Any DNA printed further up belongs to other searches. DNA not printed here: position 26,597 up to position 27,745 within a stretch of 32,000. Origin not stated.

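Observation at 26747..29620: Operon of an MprF-flippase-family protein, a PIG-A-like GT4 and a CE4 deacetylase: a candidate GlcN-archaetidylinositol (GPI-core-like) pathway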

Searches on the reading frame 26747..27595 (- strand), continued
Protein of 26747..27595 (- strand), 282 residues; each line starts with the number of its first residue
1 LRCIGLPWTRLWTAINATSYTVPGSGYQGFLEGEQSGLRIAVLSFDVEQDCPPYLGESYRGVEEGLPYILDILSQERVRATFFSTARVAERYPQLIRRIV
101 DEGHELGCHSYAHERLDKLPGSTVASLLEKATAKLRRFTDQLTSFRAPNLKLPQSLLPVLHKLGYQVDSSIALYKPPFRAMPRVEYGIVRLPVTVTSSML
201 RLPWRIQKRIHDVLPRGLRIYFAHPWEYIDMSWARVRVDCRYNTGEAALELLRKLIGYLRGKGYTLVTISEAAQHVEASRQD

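Call 31: find_homologous_proteins(query=window:26747-27484:-, max_evalue=1e-8)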
Query window:26747-27484:- (245 aa): 804 proteins with E <= 1e-8 among 1420 candidates; the best 120 are listed.
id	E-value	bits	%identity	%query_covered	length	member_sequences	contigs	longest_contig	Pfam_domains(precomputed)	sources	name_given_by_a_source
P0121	1.4e-160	550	100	100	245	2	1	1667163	PF01522.27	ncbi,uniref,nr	ncbi:polysaccharide deacetylase family protein [Hyperthermus butylicus]|uniref:Xylanase/chitin deace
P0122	7.9e-100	351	70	98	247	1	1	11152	PF01522.27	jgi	jgi:peptidoglycan/xylan/chitin deacetylase (PgdA/CDA1 family)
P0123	5.2e-97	342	63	100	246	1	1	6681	PF01522.27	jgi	jgi:peptidoglycan/xylan/chitin deacetylase (PgdA/CDA1 family)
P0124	6.3e-94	332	64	97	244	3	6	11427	PF01522.27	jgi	-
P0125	1.3e-93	331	63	97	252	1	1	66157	PF01522.27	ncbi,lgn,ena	-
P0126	5.5e-93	328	64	98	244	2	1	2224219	PF01522.27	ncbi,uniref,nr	ncbi:polysaccharide deacetylase family protein [Pyrodictium abyssi]|uniref:Polysaccharide deacetylas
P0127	1.7e-91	324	63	96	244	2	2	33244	PF01522.27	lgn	-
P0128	5.3e-89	315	65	97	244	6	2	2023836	PF01522.27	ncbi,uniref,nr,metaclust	ncbi:putative polysaccharide deacetylase [Pyrodictium delaneyi]|uniref:Putative polysaccharide deace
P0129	5.6e-88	312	63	95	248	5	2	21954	PF01522.27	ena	-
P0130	3.1e-86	306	59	97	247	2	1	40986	PF01522.27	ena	-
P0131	4.7e-86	306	59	96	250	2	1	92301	PF01522.27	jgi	-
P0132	8.9e-85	302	60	96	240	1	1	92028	PF01522.27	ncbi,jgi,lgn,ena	-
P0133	9.5e-85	302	58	96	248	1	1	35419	PF01522.27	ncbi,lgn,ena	-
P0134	2.1e-84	300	60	96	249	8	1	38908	PF01522.27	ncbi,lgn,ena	-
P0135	3.4e-84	300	59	95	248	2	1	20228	PF01522.27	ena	-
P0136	1.1e-83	298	58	93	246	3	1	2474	PF01522.27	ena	-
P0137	1.6e-83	297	58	96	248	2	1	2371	PF01522.27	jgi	-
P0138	1.7e-83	297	58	97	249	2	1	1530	PF01522.27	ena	-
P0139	1.2e-82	295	57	96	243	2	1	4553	PF01522.27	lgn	-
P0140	1.4e-82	294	56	96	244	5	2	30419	PF01522.27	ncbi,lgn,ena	-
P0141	2.5e-82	294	56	97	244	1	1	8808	PF10096.15,PF01522.27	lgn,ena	-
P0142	2.9e-82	293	57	96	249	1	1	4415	PF01522.27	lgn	-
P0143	5.1e-82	293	55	96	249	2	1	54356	PF01522.27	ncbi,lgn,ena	-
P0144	1.2e-81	291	56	96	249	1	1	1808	PF01522.27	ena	-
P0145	1.7e-81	291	58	96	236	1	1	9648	PF01522.27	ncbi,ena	-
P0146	2.1e-81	291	55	98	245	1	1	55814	PF01522.27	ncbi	-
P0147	1.4e-79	285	56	99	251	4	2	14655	PF01522.27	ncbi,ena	-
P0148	3.1e-78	280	59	94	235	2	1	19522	PF01522.27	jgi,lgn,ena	-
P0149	7.8e-78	279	55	99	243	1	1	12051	PF01522.27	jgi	jgi:peptidoglycan/xylan/chitin deacetylase (PgdA/CDA1 family)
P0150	2.2e-77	277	54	99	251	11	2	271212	PF01522.27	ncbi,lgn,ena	-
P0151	4.5e-77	276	53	98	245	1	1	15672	PF01522.27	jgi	-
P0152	8.4e-77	276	66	82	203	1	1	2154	PF01522.27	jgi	-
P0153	2.8e-76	274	54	99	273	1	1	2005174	PF01522.27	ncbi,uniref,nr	ncbi:polysaccharide deacetylase family protein [Pyrofollis japonicus]|uniref:polysaccharide deacetyl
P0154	3.4e-76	274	53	98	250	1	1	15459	PF01522.27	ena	-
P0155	4.7e-75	270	53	99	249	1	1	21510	PF01522.27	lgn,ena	-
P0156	9.5e-75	269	55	98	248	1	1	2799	PF01522.27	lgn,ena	-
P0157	2.3e-70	254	55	93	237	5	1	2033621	PF01522.27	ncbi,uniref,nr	ncbi:polysaccharide deacetylase family protein [Thermococcus sp. SY098]|uniref:polysaccharide deacet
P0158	5.9e-70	253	52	95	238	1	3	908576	PF01522.27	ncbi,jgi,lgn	-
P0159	1.1e-69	252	56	90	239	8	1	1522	PF01522.27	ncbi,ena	-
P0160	2.3e-69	251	52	96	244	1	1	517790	PF01522.27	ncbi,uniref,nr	ncbi:polysaccharide deacetylase [Thermococcus sp. M36]|uniref:polysaccharide deacetylase family prot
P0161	5.8e-69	250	50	98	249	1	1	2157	PF01522.27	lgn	-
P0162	6.6e-69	250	52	96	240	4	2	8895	PF01522.27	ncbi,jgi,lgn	-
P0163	1.2e-68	249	50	96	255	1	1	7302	PF01522.27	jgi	jgi:peptidoglycan/xylan/chitin deacetylase (PgdA/CDA1 family)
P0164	1.9e-68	248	55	90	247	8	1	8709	PF01522.27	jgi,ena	-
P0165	2.7e-68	248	54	91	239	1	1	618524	PF01522.27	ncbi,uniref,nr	ncbi:polysaccharide deacetylase [Thermococcus sp. LS1]|uniref:polysaccharide deacetylase family prot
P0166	7.3e-68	246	50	94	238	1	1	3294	PF01522.27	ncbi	ncbi:MAG: polysaccharide deacetylase family protein [Gammaproteobacteria bacterium]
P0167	1.3e-67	245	52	96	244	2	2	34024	PF01522.27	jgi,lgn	jgi:peptidoglycan/xylan/chitin deacetylase (PgdA/CDA1 family)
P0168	1.3e-67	245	52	93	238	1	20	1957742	PF01522.27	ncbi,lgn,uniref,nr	ncbi:polysaccharide deacetylase family protein [Thermococcus paralvinellae]|uniref:Polysaccharide de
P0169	1.5e-67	245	52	93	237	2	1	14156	PF01522.27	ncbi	ncbi:polysaccharide deacetylase family protein [Thermococcus sp.]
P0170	1.8e-67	245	52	95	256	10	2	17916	PF01522.27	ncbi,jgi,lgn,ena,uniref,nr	ncbi:MAG TPA: polysaccharide deacetylase [Thermococcus paralvinellae]|uniref:Polysaccharide deacetyl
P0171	2.1e-67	245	55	89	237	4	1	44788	PF01522.27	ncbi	ncbi:polysaccharide deacetylase family protein [Thermococcus sp.]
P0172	3.6e-67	244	52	91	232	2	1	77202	PF01522.27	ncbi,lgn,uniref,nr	ncbi:polysaccharide deacetylase family protein [Thermococcus stetteri]|uniref:polysaccharide deacety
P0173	4.0e-67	244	52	95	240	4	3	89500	PF01522.27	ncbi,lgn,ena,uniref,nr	ncbi:polysaccharide deacetylase family protein [Thermococcus sp.]|uniref:polysaccharide deacetylase 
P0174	5.2e-67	243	52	93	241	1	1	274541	PF01522.27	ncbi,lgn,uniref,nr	ncbi:polysaccharide deacetylase family protein [Thermococcus stetteri]|uniref:polysaccharide deacety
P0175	6.7e-67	243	49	95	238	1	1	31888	PF01522.27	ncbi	-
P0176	8.9e-67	243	50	98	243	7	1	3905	PF01522.27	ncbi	-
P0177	1.7e-66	242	49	95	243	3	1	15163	PF01522.27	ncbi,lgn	-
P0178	2.1e-66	241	48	97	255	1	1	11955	PF01522.27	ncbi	-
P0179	2.9e-66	241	50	96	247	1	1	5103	PF01522.27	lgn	-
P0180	3.1e-66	241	48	95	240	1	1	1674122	PF01522.27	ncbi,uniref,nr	ncbi:polysaccharide deacetylase family protein [Thermococcus gorgonarius]|uniref:Polysaccharide deac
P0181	4.1e-66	241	48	95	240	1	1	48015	PF01522.27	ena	-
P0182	5.0e-66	240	53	93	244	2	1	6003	PF01522.27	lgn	-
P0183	5.2e-66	240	47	95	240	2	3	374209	PF01522.27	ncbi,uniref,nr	ncbi:polysaccharide deacetylase [Thermococcus sp. GR7]|uniref:polysaccharide deacetylase family prot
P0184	5.2e-66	240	52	94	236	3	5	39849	PF01522.27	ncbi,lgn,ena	-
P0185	5.6e-66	240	50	95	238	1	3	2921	PF01522.27,PF22537.2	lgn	-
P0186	5.8e-66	240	50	95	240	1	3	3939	PF01522.27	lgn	-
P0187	7.7e-66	240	48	95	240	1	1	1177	PF01522.27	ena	-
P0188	7.8e-66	240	53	95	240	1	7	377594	PF01522.27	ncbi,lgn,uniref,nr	ncbi:polysaccharide deacetylase family protein [Palaeococcus ferrophilus]|uniref:polysaccharide deac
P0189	7.8e-66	240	48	95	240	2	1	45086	PF01522.27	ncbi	-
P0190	8.7e-66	239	50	95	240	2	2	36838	PF01522.27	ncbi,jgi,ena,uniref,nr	ncbi:polysaccharide deacetylase family protein [Thermococcus sp.]|uniref:polysaccharide deacetylase 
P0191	1.5e-65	239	48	94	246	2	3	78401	PF10096.15,PF01522.27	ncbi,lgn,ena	-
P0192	1.7e-65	239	50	95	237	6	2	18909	PF01522.27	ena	-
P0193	2.1e-65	238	49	96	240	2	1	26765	PF01522.27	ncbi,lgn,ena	-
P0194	2.3e-65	238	47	99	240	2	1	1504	PF01522.27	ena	-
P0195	2.4e-65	238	49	95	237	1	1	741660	PF01522.27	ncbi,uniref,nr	ncbi:polysaccharide deacetylase [Thermococcus sp. CX2]|uniref:polysaccharide deacetylase family prot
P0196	3.2e-65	238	50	95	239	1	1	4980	PF01522.27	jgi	jgi:peptidoglycan/xylan/chitin deacetylase (PgdA/CDA1 family)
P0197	4.2e-65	237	48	97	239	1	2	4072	PF01522.27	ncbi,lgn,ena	-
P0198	4.8e-65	237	47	95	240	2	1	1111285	PF01522.27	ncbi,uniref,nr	ncbi:polysaccharide deacetylase family protein [Thermococcus sp. GR6]|uniref:polysaccharide deacetyl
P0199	5.2e-65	237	49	96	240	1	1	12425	PF01522.27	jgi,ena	-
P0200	5.5e-65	237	53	90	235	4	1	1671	PF01522.27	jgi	jgi:peptidoglycan/xylan/chitin deacetylase (PgdA/CDA1 family)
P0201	5.8e-65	237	49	95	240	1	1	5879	PF01522.27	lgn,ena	-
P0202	6.2e-65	237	51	94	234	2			PF01522.27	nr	nr:polysaccharide deacetylase family protein [Thermococcus sp. Bubb.Bath]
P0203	6.8e-65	237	49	96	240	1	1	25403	PF01522.27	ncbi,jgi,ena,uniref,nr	ncbi:polysaccharide deacetylase family protein [Thermococcus sp.]|uniref:polysaccharide deacetylase 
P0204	6.8e-65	237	48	97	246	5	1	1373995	PF10096.15,PF01522.27,PF22537.2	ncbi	-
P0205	8.9e-65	236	48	95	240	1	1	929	PF01522.27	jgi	jgi:peptidoglycan/xylan/chitin deacetylase (PgdA/CDA1 family)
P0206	9.2e-65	236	47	97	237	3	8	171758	PF01522.27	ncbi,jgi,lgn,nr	ncbi:MAG: polysaccharide deacetylase family protein [Methanomethylovorans sp.]|nr:polysaccharide dea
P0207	1.2e-64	236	47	99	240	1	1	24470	PF01522.27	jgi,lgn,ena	-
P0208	1.3e-64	236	50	95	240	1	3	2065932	PF01522.27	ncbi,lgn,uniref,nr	ncbi:polysaccharide deacetylase family protein [Thermococcus thioreducens]|uniref:Peptidoglycan/xyla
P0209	1.3e-64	236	50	96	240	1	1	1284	PF01522.27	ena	-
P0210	1.4e-64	236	50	95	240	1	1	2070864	PF01522.27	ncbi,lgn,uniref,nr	ncbi:polysaccharide deacetylase family protein [Thermococcus thermotolerans]|uniref:polysaccharide d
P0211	1.5e-64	235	49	95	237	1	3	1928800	PF01522.27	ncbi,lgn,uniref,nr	ncbi:polysaccharide deacetylase family protein [Thermococcus piezophilus]|uniref:Polysaccharide deac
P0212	1.6e-64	235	48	95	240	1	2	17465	PF01522.27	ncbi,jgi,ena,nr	ncbi:MAG: polysaccharide deacetylase family protein [Thermococcus sp.]|nr:polysaccharide deacetylase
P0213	1.9e-64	235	52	92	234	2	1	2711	PF01522.27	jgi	-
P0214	2.3e-64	235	52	96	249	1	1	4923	PF01522.27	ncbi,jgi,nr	ncbi:MAG: polysaccharide deacetylase family protein [Euryarchaeota archaeon]|nr:polysaccharide deace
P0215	2.4e-64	235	50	96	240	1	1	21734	PF01522.27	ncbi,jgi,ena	-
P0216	2.6e-64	235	48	95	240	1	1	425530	PF01522.27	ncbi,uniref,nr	ncbi:polysaccharide deacetylase family protein [Thermococcus sp. 21S7]|uniref:polysaccharide deacety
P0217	3.5e-64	234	50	95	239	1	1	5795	PF01522.27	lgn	-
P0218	3.5e-64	234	46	95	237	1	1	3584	PF01522.27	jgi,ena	-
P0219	3.6e-64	234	49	96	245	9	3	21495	PF01522.27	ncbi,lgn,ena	ncbi:polysaccharide deacetylase family protein [soil metagenome]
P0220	5.1e-64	234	47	95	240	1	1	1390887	PF01522.27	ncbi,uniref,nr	ncbi:polysaccharide deacetylase family protein [Thermococcus sp. MAR1]|uniref:polysaccharide deacety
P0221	5.4e-64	234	48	95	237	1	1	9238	PF01522.27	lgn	-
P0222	5.9e-64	233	48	93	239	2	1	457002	PF01522.27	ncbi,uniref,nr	ncbi:polysaccharide deacetylase family protein [Thermococcus sp. JdF3]|uniref:polysaccharide deacety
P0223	6.3e-64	233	49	96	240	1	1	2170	PF01522.27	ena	-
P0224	6.8e-64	233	49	95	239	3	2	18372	PF01522.27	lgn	-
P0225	7.7e-64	233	47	98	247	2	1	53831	PF01522.27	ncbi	ncbi:polysaccharide deacetylase family protein [Thermococcus sp.]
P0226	8.0e-64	233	48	93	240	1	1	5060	PF01522.27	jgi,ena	-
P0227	8.4e-64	233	50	91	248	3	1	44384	PF01522.27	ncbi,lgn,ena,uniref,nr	ncbi:polysaccharide deacetylase family protein [Thermococcus sp.]|uniref:polysaccharide deacetylase 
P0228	8.6e-64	233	49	95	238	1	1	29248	PF01522.27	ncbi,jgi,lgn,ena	-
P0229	9.0e-64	233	48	96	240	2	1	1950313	PF01522.27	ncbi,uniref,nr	ncbi:putative glycoside hydrolase/deacetylase [Thermococcus cleftensis]|uniref:Glycoside hydrolase/d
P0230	9.5e-64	233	49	96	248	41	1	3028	PF01522.27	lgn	-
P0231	1.2e-63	232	48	95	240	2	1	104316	PF01522.27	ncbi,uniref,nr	ncbi:polysaccharide deacetylase family protein [Thermococcus zilligii]|uniref:polysaccharide deacety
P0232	1.6e-63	232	49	96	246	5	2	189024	PF01522.27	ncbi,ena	-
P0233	1.6e-63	232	47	96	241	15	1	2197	PF01522.27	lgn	-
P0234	1.7e-63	232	48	97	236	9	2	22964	PF01522.27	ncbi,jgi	-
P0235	2.5e-63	231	48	95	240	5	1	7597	PF01522.27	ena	-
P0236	3.6e-63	231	49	96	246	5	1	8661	PF01522.27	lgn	-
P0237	3.6e-63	231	46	98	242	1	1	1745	PF01522.27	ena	-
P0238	3.9e-63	231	49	97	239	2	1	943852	PF01522.27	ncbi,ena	-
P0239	4.0e-63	231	47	95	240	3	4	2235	PF01522.27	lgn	-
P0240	4.7e-63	231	48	95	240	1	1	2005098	PF01522.27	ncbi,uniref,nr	ncbi:polysaccharide deacetylase [Thermococcus profundus]|uniref:Polysaccharide deacetylase n=1 Tax=T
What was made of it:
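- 26747..27484 (-): CE4 / NodB-fold deacetylase (245 aa, cytoplasmic). It is the predicted de-N-acetylase that converts the GlcNAc-lipid to the GlcN-lipid. The start at 27484 matches NCBI protein P0121 (call 31).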
